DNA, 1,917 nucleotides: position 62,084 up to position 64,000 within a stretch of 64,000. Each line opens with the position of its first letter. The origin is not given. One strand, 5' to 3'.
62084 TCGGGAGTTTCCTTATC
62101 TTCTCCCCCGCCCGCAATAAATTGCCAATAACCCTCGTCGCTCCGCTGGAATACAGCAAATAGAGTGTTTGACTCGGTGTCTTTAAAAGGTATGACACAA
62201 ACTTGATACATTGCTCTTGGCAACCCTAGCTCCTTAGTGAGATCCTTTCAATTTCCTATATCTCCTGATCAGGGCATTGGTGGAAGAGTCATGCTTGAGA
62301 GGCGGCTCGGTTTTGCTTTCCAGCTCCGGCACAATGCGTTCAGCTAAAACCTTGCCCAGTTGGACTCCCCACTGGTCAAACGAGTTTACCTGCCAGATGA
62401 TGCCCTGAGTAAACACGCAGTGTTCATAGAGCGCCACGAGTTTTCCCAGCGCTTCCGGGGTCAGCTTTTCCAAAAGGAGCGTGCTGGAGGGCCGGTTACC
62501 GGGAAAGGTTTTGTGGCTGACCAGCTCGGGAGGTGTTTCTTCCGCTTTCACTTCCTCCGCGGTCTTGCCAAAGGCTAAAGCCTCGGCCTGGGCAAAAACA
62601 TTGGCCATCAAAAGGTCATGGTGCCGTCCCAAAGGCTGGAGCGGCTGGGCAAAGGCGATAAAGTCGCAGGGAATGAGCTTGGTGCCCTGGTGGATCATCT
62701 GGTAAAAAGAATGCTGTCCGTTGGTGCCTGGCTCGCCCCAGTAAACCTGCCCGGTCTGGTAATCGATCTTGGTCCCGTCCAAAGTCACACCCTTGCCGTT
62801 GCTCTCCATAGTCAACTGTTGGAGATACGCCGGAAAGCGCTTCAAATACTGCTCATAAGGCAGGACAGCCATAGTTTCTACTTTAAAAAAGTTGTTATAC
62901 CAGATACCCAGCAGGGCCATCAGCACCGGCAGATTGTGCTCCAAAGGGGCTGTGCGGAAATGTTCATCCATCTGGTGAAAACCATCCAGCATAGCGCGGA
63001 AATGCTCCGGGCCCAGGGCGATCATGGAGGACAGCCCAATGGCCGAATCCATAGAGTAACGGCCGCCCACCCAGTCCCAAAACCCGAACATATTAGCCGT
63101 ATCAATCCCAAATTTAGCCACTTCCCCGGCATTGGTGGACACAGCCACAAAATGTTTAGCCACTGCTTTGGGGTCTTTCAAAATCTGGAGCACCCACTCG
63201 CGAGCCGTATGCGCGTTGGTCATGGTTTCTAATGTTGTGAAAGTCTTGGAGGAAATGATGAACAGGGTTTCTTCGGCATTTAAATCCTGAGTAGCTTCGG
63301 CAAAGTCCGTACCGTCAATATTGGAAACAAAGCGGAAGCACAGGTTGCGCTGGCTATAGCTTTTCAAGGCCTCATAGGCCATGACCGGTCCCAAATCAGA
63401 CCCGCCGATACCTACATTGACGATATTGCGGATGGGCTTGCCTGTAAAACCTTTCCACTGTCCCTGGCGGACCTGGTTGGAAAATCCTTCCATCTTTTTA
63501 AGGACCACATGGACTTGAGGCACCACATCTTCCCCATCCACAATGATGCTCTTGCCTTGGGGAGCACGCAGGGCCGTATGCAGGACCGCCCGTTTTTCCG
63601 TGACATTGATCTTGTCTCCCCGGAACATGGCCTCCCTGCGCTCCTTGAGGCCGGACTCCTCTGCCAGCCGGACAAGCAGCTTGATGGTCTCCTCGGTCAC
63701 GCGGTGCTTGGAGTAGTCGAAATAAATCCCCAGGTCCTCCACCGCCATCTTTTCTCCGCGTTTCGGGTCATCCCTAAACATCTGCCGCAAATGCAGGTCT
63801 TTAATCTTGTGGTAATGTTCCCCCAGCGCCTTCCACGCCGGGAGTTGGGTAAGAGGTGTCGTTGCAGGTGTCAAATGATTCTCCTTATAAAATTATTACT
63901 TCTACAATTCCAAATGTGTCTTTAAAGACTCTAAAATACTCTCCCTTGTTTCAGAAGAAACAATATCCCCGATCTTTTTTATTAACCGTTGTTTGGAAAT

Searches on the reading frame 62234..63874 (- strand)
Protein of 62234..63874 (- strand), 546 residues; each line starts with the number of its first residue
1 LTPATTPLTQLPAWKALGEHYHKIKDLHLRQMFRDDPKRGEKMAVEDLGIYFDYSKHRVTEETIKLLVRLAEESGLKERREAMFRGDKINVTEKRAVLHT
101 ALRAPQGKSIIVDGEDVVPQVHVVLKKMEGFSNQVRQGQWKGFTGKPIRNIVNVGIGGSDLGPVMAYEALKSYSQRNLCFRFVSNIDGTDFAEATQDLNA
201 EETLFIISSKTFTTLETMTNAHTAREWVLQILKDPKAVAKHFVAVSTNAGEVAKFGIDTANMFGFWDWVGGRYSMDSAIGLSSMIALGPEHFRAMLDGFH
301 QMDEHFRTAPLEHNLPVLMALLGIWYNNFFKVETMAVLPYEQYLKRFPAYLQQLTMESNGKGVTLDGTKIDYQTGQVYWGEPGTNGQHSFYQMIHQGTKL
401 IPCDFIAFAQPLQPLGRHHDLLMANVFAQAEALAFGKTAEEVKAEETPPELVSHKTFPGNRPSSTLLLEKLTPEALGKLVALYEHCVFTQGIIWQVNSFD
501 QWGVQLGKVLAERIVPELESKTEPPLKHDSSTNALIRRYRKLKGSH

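Call 29: search_protein_families(library=pfam, proteins=[window:62234-63874:-], max_evalue=0.001)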
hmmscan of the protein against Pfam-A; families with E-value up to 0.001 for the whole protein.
window:62234-63874:- (546 aa): 1 family
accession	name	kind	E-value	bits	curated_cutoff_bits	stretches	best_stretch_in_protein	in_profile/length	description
PF00342.24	PGI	-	3.6e-223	742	22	1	53-536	1-486/486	Phosphoglucose isomerase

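Call 58: find_encoding_contigs(protein=window:62237-63874:-, flank=10000, max_places=4)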
Protein seq(546 aa) (546 aa): 2 contigs read that carry it; 1 place shown.
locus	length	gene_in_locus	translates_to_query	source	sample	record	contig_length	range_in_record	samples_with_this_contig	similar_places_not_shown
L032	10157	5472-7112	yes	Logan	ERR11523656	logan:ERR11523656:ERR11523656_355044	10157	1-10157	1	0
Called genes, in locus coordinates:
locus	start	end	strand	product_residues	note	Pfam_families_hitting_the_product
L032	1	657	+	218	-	?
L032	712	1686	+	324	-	PF01073:3Beta_HSD (weak), PF01370:Epimerase, PF02719:Polysacc_synt_2, PF04321:RmlD_sub_bind, PF16363:GDP_Man_Dehyd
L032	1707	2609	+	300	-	-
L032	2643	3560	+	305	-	PF05219:DREV (weak), PF13489:Methyltransf_23, PF02353:CMAS, PF13847:Methyltransf_31, PF08241:Methyltransf_11, PF08242:Methyltransf_12, PF13649:Methyltransf_25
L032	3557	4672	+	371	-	PF13439:Glyco_transf_4, PF13579:Glyco_trans_4_4 (weak), PF00534:Glycos_transf_1, PF13692:Glyco_trans_1_4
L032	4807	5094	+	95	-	-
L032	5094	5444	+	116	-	PF02452:PemK_toxin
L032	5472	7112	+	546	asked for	PF00342:PGI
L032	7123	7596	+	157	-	PF00293:NUDIX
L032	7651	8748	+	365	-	PF03193:RsgA_GTPase, PF00005:ABC_tran (faint)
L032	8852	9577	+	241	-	PF00483:NTP_transferase, PF12804:NTP_transf_3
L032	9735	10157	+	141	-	?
